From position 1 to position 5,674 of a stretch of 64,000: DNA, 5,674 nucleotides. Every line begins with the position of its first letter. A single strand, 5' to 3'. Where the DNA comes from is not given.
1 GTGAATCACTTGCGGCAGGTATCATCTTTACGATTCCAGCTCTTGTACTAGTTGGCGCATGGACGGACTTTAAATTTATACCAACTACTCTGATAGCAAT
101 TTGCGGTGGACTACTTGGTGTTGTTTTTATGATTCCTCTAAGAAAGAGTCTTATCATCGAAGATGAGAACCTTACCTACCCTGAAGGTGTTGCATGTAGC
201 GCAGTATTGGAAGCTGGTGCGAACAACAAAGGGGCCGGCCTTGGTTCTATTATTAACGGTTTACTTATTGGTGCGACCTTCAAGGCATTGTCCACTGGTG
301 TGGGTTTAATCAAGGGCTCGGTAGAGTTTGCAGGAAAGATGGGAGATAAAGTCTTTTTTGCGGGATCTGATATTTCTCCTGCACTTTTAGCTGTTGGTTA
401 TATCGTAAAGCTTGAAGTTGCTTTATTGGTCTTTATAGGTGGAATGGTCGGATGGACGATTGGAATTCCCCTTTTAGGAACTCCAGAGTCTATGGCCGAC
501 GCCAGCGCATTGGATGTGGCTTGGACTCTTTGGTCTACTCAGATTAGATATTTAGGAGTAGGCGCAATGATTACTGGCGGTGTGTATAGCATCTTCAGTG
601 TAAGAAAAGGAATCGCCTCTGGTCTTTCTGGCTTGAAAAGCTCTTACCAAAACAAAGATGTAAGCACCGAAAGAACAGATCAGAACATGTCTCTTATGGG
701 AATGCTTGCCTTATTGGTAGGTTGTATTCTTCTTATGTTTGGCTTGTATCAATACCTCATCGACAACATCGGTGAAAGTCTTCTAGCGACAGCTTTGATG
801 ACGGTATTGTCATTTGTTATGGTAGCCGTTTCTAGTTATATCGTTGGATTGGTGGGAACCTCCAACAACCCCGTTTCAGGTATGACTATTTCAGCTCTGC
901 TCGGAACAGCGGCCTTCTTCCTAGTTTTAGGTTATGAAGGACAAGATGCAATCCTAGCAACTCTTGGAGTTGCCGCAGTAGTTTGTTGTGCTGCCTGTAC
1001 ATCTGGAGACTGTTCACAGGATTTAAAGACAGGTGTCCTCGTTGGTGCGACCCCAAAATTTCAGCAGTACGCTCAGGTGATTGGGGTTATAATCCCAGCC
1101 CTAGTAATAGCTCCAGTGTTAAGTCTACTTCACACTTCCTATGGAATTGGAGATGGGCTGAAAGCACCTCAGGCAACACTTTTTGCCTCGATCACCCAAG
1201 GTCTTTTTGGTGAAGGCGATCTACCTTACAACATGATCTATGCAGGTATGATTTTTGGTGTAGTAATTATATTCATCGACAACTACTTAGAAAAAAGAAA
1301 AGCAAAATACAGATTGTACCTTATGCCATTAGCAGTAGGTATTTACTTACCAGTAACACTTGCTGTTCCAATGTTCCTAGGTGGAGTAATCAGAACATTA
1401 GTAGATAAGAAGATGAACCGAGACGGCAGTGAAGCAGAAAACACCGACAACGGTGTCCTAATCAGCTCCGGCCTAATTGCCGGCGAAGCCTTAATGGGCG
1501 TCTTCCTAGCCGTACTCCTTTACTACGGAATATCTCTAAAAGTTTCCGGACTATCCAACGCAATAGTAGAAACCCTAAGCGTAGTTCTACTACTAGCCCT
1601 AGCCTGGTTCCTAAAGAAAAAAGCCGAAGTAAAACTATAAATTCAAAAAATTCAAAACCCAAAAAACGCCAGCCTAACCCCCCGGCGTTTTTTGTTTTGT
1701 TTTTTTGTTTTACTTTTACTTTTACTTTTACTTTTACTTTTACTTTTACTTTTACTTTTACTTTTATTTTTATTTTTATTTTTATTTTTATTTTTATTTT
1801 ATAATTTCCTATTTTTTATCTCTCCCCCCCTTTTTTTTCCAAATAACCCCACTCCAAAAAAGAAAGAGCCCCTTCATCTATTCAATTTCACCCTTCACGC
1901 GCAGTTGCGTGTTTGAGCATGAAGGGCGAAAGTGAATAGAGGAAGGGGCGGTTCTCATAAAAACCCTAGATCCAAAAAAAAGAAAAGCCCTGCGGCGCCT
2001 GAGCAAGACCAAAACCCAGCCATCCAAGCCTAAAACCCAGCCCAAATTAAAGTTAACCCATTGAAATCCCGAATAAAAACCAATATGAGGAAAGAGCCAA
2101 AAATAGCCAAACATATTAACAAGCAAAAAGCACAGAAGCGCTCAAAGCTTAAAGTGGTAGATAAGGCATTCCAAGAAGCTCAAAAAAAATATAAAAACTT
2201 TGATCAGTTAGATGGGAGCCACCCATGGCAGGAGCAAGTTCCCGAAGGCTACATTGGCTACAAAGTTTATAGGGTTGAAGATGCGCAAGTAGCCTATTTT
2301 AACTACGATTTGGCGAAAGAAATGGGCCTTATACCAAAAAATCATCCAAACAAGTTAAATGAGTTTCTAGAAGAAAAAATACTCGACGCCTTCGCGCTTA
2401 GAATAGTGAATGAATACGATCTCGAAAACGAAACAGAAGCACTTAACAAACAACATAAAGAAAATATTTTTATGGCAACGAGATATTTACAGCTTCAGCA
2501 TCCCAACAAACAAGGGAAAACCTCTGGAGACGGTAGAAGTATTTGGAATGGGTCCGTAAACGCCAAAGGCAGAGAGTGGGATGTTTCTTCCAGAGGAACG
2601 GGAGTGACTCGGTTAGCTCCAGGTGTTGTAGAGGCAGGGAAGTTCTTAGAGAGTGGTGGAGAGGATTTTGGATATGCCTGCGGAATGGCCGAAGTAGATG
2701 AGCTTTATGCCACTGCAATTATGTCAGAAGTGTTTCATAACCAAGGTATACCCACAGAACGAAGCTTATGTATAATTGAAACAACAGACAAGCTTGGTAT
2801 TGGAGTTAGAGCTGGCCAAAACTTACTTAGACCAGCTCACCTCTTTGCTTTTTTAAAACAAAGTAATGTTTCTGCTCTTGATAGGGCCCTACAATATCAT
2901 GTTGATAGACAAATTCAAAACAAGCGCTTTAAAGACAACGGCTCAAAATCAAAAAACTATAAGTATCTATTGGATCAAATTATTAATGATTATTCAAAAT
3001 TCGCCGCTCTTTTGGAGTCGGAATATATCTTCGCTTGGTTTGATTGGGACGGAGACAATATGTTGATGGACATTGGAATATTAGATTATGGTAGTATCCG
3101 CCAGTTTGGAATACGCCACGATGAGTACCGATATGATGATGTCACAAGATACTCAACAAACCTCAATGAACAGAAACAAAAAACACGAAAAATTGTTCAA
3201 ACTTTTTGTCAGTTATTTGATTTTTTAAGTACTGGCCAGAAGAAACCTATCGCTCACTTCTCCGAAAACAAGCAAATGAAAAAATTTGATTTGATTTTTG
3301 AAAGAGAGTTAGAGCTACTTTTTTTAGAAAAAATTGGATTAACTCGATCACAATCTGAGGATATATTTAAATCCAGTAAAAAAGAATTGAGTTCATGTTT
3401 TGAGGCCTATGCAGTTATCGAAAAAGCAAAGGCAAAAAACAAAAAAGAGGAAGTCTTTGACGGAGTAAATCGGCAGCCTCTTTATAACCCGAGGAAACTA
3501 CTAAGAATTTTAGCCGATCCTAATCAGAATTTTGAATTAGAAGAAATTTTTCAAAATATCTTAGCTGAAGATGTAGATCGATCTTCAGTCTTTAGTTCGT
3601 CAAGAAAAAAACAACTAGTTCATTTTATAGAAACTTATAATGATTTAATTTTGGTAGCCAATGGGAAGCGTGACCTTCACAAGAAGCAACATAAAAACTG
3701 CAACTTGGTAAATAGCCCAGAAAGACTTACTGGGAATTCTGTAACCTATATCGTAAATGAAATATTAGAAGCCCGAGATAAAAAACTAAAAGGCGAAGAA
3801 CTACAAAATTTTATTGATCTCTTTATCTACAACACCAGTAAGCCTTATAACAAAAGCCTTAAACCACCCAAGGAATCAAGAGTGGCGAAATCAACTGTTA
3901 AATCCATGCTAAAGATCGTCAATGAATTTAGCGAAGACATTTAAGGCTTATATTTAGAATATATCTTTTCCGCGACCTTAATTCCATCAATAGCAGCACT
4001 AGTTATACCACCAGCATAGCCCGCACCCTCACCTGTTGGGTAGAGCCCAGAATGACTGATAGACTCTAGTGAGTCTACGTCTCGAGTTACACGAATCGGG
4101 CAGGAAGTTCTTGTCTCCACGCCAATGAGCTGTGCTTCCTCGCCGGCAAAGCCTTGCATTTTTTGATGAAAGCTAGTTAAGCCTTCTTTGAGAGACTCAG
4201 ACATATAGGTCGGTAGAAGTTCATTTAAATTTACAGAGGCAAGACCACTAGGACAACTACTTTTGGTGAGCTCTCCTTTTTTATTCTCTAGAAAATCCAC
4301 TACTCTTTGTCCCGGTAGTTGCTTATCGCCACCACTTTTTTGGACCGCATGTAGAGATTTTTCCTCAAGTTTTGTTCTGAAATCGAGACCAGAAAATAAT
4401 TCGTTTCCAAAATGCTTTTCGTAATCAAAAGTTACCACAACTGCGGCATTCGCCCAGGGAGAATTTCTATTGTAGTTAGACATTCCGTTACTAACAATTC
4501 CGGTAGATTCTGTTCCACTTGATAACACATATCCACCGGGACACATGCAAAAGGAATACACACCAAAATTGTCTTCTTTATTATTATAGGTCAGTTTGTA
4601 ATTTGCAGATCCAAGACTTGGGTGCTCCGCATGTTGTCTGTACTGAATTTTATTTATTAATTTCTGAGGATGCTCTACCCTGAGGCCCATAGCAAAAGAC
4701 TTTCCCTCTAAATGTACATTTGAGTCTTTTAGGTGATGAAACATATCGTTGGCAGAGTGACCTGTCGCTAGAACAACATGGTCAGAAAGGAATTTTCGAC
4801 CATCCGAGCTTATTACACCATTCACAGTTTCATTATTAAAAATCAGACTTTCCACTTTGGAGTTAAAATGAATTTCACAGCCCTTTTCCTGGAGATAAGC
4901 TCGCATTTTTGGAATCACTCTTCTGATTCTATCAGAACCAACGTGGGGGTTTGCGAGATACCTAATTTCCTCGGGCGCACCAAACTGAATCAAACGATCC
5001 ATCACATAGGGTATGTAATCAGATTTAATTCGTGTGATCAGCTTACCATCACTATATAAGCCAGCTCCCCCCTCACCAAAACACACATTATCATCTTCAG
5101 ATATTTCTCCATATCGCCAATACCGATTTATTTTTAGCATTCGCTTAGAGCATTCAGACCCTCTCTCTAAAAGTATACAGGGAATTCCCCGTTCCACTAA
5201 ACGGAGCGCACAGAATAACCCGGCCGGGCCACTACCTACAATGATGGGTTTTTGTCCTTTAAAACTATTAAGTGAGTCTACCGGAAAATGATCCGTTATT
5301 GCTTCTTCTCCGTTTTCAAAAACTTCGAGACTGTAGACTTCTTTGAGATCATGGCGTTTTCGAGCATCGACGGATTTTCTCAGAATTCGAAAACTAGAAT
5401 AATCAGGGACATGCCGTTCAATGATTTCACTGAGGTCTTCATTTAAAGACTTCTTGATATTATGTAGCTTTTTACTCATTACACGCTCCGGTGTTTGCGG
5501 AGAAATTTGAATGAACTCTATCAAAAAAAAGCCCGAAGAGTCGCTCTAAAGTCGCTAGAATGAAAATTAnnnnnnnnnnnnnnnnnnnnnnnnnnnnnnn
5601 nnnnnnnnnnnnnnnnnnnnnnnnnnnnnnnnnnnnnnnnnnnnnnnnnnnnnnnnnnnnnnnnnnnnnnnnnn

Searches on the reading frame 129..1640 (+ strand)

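Call 9: search_protein_families(library=pfam, proteins=[window:129-1640:+], max_evalue=0.001)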
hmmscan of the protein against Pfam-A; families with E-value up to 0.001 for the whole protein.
window:129-1640:+ (503 aa): 1 family
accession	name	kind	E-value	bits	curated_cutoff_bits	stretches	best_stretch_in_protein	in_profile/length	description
PF03169.20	OPT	-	2.2e-69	235.2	25.8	1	1-463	123-622/623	OPT oligopeptide transporter protein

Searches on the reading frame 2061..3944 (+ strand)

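Call 9: search_protein_families(library=pfam, proteins=[window:2061-3944:+], max_evalue=0.001)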
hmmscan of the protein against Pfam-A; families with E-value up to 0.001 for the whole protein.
window:2061-3944:+ (627 aa): 1 family
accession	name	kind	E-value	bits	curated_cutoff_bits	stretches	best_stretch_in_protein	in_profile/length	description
PF02696.19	SelO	-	1.2e-07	31.4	22.8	0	220-573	134-454/466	Protein adenylyltransferase SelO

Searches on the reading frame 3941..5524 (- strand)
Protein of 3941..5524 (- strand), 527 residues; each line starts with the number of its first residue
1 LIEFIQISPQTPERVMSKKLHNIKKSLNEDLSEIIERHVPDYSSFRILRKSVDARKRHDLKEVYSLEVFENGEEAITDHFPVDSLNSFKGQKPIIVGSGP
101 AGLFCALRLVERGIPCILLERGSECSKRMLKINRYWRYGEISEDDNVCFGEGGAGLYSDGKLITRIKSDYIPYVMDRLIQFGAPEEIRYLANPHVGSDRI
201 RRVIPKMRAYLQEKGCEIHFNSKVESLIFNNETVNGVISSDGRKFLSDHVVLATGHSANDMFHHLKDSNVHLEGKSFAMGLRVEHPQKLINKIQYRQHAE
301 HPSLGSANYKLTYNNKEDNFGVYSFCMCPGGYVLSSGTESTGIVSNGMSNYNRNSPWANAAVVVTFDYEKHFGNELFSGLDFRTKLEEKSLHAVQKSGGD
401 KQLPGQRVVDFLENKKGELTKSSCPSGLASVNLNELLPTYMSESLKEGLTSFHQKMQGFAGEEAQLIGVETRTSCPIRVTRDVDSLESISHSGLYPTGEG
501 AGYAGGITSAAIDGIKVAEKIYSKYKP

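Call 9: search_protein_families(library=pfam, proteins=[window:3941-5524:-], max_evalue=0.001)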
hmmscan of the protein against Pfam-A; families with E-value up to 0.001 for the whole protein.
window:3941-5524:- (527 aa): 11 families
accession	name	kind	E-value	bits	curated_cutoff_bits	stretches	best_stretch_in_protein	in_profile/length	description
PF21688.3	FAD-depend_C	-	5.8e-67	226.2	27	1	276-473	1-197/197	FAD-dependent protein, C-terminal domain-like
PF01266.30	DAO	-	2.2e-12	47.6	27.9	2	201-265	149-217/353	FAD dependent oxidoreductase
PF07992.20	Pyr_redox_2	-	3.3e-10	40.3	26.1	1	202-272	184-251/291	Pyridine nucleotide-disulphide oxidoreductase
PF00890.30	FAD_binding_2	-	5.1e-09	36.3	20.4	1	94-124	3-33/414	FAD binding domain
PF03486.20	HI0933_like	-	9.3e-09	35.5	50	1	93-130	3-40/244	HI0933-like protein Rossmann domain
PF13738.12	Pyr_redox_3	-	1.8e-07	31.2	30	0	94-123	1-31/305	Pyridine nucleotide-disulphide oxidoreductase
PF01134.28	GIDA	-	7.5e-07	29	22.1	1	94-259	3-153/391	Glucose inhibited division protein A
PF01494.25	FAD_binding_3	-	1.4e-06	28.3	22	1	94-124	5-35/349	FAD binding domain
PF13454.12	NAD_binding_9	-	3.4e-05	24.3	21.8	0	216-256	114-154/155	FAD-NAD(P)-binding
PF01593.30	Amino_oxidase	-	4.9e-05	23.2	19.8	0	206-258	209-258/443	Flavin containing amine oxidoreductase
PF13450.12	NAD_binding_8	-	5.4e-05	23.8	21.9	1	95-129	1-35/68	NAD(P)-binding Rossmann-like domain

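Call 49: find_related_loci(query=window:3944-5479:-, collection=genome_contigs, flank=10000)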
Query window:3944-5479:- (512 aa) in genome_contigs; peptide patterns used: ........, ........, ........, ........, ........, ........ (x = any residue, [..] = any of these).
67 stretches matched a pattern, but none encodes a relative of the query by tblastn (E <= 1e-3).
